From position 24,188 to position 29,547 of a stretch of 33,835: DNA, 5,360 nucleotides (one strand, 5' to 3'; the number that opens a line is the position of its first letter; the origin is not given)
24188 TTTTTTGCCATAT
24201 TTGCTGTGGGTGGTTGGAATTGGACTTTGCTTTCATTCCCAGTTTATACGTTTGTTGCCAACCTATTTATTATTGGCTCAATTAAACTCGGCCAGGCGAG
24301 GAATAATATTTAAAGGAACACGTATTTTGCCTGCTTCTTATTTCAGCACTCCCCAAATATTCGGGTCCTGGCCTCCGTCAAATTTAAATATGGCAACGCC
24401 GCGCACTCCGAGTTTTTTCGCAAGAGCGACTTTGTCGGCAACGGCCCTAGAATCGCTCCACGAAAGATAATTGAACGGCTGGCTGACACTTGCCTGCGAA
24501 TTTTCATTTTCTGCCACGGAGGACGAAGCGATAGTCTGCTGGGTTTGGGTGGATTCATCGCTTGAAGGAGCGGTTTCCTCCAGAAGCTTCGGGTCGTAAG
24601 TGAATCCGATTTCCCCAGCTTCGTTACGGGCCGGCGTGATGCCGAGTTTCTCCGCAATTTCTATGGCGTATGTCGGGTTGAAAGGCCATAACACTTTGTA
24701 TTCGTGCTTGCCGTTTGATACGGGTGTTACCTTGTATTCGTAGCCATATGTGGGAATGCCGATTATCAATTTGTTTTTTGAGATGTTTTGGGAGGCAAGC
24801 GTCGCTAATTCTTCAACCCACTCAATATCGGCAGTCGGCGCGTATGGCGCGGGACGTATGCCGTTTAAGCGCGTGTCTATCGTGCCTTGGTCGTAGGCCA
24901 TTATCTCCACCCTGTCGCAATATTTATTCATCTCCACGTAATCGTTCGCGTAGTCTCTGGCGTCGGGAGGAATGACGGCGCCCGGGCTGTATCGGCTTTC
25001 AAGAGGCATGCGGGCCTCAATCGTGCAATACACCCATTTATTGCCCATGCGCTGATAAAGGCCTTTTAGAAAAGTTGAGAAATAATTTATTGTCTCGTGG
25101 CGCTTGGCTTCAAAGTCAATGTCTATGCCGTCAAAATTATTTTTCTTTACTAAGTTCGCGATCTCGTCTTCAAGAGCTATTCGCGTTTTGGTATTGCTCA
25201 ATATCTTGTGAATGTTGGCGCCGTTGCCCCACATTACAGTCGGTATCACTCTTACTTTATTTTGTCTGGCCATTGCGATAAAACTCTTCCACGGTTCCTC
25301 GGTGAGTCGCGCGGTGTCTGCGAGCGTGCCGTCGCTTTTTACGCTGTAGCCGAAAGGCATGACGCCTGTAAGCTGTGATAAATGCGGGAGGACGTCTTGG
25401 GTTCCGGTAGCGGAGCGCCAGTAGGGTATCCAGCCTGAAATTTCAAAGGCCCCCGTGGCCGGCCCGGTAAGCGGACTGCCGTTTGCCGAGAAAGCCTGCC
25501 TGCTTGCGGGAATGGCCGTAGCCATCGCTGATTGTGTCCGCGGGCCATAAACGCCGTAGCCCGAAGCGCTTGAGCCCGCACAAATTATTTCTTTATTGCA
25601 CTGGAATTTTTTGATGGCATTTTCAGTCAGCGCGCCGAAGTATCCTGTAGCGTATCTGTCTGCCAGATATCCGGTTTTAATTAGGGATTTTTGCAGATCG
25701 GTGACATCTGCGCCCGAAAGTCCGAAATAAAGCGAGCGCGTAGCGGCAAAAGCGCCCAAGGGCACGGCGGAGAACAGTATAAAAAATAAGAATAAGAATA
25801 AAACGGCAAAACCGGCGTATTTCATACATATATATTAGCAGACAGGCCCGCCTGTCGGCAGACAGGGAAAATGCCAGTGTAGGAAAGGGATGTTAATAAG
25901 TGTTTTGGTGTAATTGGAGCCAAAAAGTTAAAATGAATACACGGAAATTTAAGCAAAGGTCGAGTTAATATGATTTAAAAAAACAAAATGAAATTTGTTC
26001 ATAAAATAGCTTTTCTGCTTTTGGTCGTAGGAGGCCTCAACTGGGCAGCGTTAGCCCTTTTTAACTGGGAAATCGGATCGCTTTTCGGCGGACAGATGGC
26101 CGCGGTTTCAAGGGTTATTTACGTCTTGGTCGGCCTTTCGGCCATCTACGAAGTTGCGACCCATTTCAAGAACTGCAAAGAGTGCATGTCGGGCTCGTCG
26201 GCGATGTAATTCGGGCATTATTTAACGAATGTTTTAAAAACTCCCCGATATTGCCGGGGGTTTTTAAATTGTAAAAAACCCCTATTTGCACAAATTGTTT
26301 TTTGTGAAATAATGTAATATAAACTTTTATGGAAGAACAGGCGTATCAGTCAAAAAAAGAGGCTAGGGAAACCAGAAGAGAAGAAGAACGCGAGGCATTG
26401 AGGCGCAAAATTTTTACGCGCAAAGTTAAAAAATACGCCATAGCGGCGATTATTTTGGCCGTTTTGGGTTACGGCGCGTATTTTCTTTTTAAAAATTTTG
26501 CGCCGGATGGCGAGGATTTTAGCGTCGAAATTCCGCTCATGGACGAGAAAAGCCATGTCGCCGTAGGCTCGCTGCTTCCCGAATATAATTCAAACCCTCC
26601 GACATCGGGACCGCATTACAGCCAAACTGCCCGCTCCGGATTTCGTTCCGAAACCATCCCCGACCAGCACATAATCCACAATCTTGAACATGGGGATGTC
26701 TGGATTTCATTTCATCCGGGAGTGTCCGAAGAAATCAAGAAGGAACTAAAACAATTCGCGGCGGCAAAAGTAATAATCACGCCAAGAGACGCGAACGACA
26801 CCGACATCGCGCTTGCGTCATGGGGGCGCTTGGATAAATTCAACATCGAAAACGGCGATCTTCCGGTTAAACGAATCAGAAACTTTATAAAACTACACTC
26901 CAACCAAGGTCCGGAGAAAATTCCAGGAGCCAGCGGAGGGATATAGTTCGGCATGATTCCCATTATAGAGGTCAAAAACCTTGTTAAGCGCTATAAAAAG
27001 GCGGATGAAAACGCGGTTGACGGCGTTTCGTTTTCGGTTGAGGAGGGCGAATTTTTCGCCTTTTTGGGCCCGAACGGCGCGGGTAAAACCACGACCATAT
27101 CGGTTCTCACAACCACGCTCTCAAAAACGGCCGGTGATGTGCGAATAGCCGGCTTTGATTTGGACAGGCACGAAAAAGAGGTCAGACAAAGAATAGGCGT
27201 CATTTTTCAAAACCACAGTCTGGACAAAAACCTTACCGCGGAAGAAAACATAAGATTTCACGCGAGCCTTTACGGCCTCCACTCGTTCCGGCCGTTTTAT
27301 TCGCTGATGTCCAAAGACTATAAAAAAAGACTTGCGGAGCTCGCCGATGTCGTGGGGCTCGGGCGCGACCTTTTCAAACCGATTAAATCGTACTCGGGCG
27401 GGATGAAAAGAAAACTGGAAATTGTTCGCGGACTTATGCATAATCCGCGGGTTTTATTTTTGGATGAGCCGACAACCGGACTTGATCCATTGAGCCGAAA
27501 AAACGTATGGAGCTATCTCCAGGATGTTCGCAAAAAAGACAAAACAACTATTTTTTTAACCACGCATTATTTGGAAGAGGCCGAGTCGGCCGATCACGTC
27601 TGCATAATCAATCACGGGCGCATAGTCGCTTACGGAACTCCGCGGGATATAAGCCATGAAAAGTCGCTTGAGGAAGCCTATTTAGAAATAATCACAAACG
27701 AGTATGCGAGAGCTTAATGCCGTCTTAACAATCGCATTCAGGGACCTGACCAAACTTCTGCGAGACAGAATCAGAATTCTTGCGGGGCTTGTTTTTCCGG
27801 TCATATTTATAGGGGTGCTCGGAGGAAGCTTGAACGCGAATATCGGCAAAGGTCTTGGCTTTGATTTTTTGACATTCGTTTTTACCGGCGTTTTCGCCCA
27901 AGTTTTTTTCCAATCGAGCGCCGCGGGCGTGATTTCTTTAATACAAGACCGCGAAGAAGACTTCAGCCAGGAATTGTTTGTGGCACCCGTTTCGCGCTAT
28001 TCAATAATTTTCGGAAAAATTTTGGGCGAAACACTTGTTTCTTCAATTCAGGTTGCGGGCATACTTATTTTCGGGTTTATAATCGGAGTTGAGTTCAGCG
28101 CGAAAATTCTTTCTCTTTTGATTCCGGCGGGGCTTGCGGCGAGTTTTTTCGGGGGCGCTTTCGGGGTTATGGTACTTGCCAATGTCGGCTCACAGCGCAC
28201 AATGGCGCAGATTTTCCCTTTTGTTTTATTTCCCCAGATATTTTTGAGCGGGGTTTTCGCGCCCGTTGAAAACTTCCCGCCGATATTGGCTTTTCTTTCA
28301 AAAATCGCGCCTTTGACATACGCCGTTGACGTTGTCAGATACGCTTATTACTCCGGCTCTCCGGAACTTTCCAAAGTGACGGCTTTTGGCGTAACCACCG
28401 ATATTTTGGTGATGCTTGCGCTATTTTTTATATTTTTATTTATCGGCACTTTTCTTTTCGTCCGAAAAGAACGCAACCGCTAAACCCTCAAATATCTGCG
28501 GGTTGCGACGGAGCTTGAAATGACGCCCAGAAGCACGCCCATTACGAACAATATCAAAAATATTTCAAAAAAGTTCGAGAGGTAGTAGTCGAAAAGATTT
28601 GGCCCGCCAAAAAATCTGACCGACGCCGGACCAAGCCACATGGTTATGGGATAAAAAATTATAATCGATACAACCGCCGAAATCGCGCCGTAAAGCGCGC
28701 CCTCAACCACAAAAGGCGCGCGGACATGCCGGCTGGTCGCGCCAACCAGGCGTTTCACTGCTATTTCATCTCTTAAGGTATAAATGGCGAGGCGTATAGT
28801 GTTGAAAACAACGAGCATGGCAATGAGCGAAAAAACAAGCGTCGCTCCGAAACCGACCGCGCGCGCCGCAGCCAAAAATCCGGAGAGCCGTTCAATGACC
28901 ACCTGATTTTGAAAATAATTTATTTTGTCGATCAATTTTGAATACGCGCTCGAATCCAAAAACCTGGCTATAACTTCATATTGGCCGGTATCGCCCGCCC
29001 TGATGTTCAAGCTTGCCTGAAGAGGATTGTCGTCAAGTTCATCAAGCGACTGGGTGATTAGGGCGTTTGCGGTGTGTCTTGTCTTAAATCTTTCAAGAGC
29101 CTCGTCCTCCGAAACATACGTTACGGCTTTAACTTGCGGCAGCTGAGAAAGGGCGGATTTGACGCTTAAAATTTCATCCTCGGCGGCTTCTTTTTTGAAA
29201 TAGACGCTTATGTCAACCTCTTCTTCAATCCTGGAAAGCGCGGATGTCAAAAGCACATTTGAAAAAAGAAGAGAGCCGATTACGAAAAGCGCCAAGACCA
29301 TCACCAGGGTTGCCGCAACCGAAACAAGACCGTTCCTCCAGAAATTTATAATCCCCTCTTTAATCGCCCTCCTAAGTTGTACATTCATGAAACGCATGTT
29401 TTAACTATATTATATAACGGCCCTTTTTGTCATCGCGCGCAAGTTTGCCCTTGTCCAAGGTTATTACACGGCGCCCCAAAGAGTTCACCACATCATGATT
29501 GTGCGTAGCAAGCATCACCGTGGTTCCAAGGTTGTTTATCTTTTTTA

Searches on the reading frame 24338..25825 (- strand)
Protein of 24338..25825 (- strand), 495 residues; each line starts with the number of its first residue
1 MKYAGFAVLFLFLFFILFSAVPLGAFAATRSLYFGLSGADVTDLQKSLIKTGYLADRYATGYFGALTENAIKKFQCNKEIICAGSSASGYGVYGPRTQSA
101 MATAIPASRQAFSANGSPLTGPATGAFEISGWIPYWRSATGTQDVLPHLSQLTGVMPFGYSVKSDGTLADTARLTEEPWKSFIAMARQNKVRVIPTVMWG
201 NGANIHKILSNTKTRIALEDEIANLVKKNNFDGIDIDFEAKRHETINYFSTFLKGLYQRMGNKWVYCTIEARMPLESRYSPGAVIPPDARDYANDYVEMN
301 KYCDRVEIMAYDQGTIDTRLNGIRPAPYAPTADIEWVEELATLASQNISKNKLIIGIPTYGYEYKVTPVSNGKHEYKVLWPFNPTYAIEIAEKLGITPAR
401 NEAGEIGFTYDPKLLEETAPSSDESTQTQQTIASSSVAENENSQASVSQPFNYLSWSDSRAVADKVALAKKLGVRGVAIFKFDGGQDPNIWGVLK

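Call 58: search_protein_families(library=pfam, proteins=[window:24338-25825:-], max_evalue=0.00001)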
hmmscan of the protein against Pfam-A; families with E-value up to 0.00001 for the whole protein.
window:24338-25825:- (495 aa): 2 families
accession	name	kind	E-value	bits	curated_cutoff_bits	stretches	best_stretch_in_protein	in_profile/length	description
PF00704.34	Glyco_hydro_18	-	5.6e-26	92.4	29.6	1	133-483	3-315/317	Glycosyl hydrolases family 18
PF01471.23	PG_binding_1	-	2.9e-08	34.2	23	1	37-75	1-38/57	Putative peptidoglycan binding domain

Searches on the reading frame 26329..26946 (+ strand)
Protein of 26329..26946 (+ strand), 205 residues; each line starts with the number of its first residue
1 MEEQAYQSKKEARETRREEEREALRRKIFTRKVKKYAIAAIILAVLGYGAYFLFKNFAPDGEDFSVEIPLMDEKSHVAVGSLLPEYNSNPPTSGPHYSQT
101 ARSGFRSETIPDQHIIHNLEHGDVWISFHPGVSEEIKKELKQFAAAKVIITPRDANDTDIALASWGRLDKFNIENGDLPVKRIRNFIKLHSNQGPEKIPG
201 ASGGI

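Call 58: search_protein_families(library=pfam, proteins=[window:26329-26946:+], max_evalue=0.00001)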
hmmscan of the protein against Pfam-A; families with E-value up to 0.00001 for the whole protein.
window:26329-26946:+ (205 aa): 1 family
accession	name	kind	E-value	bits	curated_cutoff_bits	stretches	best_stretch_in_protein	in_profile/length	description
PF11303.13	DUF3105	-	1e-21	77.8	25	1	85-196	9-123/130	Protein of unknown function (DUF3105)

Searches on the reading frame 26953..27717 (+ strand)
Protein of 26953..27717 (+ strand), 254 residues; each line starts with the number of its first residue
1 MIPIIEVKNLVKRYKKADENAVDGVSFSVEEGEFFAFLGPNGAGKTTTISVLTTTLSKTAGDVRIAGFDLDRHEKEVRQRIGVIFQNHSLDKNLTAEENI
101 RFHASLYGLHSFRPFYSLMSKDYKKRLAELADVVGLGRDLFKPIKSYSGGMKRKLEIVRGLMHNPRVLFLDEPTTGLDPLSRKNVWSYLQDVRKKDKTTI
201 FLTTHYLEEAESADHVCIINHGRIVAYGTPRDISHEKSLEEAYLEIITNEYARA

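Call 58: search_protein_families(library=pfam, proteins=[window:26953-27717:+], max_evalue=0.00001)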
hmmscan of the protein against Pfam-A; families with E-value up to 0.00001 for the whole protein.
window:26953-27717:+ (254 aa): 2 families
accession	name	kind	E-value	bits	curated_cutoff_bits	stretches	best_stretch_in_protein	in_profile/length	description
PF00005.33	ABC_tran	-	1.2e-32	113.8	25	1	23-175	2-137/137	ABC transporter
PF13304.12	AAA_21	-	2.4e-08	34.8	27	0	143-205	234-298/304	AAA domain, putative AbiEii toxin, Type IV TA system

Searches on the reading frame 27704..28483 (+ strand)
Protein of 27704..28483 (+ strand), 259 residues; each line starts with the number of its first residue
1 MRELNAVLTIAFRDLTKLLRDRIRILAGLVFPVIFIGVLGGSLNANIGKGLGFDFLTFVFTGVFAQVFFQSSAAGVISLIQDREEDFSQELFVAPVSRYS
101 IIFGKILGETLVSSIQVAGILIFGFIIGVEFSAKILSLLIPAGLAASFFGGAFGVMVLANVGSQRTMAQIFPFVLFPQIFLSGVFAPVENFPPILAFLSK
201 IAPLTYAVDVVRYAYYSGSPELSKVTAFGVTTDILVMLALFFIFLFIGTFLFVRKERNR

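Call 58: search_protein_families(library=pfam, proteins=[window:27704-28483:+], max_evalue=0.00001)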
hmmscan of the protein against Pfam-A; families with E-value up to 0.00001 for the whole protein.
window:27704-28483:+ (259 aa): 2 families
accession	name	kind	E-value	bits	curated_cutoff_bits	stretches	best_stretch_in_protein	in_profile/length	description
PF01061.29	ABC2_membrane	-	1.1e-26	94.1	26.9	1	7-215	3-210/211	ABC-2 type transporter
PF12698.13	ABC2_membrane_3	-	5.2e-16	59.1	31.6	1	56-248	161-345/347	ABC-2 family transporter protein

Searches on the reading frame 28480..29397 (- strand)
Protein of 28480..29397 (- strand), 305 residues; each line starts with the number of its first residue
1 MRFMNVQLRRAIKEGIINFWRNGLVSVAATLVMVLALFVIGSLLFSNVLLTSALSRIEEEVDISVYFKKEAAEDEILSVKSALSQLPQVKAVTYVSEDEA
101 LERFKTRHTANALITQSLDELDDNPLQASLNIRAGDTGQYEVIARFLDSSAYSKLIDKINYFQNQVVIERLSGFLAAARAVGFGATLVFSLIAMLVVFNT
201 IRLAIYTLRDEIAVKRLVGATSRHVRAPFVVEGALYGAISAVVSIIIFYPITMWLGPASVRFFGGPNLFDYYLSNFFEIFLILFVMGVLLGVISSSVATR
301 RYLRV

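Call 58: search_protein_families(library=pfam, proteins=[window:28480-29397:-], max_evalue=0.00001)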
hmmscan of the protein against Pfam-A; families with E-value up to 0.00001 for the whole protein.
window:28480-29397:- (305 aa): 2 families
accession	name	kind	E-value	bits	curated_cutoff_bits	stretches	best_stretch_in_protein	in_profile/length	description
PF18075.7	FtsX_ECD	-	2.9e-16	60.3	23.5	1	61-147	1-87/96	FtsX extracellular domain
PF02687.27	FtsX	-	1e-15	58.3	25.5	1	185-304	3-117/120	FtsX-like permease C-terminal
